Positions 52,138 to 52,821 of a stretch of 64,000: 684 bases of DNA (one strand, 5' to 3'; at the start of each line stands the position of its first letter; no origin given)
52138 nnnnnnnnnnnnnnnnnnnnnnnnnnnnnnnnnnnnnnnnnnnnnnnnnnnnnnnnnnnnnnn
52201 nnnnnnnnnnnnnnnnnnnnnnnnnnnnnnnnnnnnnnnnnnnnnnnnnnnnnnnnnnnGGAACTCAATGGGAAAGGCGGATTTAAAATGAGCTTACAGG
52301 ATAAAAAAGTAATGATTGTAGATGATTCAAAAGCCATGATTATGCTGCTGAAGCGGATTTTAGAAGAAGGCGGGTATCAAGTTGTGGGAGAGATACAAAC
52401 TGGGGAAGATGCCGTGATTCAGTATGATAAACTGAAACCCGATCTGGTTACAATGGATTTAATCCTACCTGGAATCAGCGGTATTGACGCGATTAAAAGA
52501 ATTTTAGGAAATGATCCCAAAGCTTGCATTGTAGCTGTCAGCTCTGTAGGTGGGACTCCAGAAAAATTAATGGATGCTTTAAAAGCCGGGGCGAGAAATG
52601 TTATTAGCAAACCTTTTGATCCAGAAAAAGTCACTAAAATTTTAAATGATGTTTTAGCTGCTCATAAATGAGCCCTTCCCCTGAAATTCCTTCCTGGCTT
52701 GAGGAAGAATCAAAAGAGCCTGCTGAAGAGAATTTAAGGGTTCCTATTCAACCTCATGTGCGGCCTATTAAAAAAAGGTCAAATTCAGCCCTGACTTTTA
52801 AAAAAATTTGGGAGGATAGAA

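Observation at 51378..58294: Compact c-di-GMP/CheY-linked type-IV-filament gene cluster with non-canonical regulatory components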

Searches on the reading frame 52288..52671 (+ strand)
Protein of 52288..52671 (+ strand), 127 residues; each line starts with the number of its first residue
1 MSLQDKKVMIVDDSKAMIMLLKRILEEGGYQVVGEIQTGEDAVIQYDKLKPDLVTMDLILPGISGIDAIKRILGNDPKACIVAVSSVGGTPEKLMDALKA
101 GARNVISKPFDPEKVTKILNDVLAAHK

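Call 3: search_protein_families(library=pfam, proteins=[window:52288-52671:+], max_evalue=1)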
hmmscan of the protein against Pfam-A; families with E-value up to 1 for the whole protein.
window:52288-52671:+ (127 aa): 2 families
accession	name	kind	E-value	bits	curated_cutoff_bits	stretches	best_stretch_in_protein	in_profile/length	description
PF00072.30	Response_reg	-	5.4e-26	91.4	30.2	1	8-119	1-110/111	Response regulator receiver domain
PF21332.3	AmiR_N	-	0.081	13.4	27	1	75-117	64-105/111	AmiR, N-terminal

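Call 4: search_protein_families(library=ncbifam, proteins=[window:52288-52671:+], max_evalue=1)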
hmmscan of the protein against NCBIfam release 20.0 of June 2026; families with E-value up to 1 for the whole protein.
window:52288-52671:+ (127 aa): 108 families (the best 25 are shown)
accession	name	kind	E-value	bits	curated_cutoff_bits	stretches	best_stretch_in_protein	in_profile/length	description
NF041367.1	CheY_Halo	equivalog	7.5e-29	100.4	200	1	8-122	1-113/114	chemotaxis protein CheY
NF001965.0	PRK00742.1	subfamily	2.6e-23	82.8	293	1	6-112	4-111/357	chemotaxis-specific protein-glutamate methyltransferase CheB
NF009206.0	PRK12555.1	subfamily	4.2e-21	75.3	342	1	7-110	2-106/340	chemotaxis-specific protein-glutamate methyltransferase CheB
NF007018.1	PRK09483.1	equivalog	1.9e-16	60.4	280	1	7-124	3-120/217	UvrY/SirA/GacA family response regulator transcription factor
NF040689.1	MtrAB_MtrA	equivalog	3.1e-16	59.4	300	1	8-115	1-105/219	MtrAB system response regulator MtrA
TIGR02154.1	PhoB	equivalog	7e-16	58.2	296.2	1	6-119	3-116/226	phosphate regulon transcriptional regulator PhoB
NF007935.0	PRK10651.1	equivalog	9.7e-16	57.6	250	1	5-123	6-124/216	two-component system response regulator NarL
NF006623.1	PRK09191.1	subfamily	1e-15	58.2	240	1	6-124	138-253/258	PhyR family response regulator anti-anti-sigma factor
NF045717.1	DVU0259_DivK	exception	2.6e-15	56.6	160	1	6-123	3-116/117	DVU0259 family response regulator domain-containing protein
NF041866.1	EpsW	equivalog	7e-15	54.8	200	1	1-125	1-127/131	exopolysaccharide biosynthesis response regulator EpsW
NF007005.1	PRK09468.1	equivalog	7.1e-15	55.1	331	1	5-123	3-119/237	osmolarity response regulator transcription factor OmpR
NF008469.0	PRK11361.1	equivalog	1.7e-14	53.4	714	1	6-122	5-119/461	acetoacetate metabolism transcriptional regulator AtoC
NF047793.1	ResRegPgtA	equivalog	1.1e-13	50.9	650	1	1-125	1-123/414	two-component system response regulator PgtA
NF045944.1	ResRegRpaBCyano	equivalog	4.7e-13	49.1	330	1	9-123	1-112/229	response regulator transcription factor RpaB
NF009970.0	PRK13435.1-1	equivalog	5.1e-13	49.1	143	1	7-120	2-109/125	response regulator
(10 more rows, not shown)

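Call 63: search_solved_structures(query=window:52288-52671:+, max_evalue=1e-15, show_alignments=3)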
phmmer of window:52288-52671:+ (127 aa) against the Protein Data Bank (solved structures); distinct sequences matched with E-value up to 1e-15: 11.
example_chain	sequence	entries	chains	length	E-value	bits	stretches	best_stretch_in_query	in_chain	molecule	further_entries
6er7_A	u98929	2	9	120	4e-31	110.8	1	7-124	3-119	120aa long hypothetical chemotaxis protein (CheY)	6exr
4iga_A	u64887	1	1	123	1.6e-30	108.8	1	5-122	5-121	Chemotaxis protein CheY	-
1tmy_A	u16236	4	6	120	3.1e-30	107.9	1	6-122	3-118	CHEY PROTEIN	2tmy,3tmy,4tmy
1u0s_Y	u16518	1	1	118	4.2e-30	107.5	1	6-122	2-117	Chemotaxis protein cheY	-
6c40_B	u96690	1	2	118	1.8e-29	105.4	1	6-122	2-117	Chemotaxis protein CheY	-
4qyw_A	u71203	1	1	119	4.4e-29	104.2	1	6-122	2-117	Chemotaxis protein CheY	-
9rhz_C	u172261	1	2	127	6.1e-29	103.7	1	5-120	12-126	Chemotaxis protein CheY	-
8q52_A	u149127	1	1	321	1.7e-25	92.7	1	4-125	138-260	Leucine-specific-binding protein,Chemotaxis protein CheY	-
9xzo_A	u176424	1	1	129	1.5e-23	86.4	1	7-126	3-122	De novo protein M1X0B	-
6ekg_Y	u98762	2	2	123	1.5e-20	76.7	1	7-120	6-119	Chemotaxis protein CheY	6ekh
7od9_B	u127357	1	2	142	2.3e-20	76.1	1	7-121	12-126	Response regulator receiver protein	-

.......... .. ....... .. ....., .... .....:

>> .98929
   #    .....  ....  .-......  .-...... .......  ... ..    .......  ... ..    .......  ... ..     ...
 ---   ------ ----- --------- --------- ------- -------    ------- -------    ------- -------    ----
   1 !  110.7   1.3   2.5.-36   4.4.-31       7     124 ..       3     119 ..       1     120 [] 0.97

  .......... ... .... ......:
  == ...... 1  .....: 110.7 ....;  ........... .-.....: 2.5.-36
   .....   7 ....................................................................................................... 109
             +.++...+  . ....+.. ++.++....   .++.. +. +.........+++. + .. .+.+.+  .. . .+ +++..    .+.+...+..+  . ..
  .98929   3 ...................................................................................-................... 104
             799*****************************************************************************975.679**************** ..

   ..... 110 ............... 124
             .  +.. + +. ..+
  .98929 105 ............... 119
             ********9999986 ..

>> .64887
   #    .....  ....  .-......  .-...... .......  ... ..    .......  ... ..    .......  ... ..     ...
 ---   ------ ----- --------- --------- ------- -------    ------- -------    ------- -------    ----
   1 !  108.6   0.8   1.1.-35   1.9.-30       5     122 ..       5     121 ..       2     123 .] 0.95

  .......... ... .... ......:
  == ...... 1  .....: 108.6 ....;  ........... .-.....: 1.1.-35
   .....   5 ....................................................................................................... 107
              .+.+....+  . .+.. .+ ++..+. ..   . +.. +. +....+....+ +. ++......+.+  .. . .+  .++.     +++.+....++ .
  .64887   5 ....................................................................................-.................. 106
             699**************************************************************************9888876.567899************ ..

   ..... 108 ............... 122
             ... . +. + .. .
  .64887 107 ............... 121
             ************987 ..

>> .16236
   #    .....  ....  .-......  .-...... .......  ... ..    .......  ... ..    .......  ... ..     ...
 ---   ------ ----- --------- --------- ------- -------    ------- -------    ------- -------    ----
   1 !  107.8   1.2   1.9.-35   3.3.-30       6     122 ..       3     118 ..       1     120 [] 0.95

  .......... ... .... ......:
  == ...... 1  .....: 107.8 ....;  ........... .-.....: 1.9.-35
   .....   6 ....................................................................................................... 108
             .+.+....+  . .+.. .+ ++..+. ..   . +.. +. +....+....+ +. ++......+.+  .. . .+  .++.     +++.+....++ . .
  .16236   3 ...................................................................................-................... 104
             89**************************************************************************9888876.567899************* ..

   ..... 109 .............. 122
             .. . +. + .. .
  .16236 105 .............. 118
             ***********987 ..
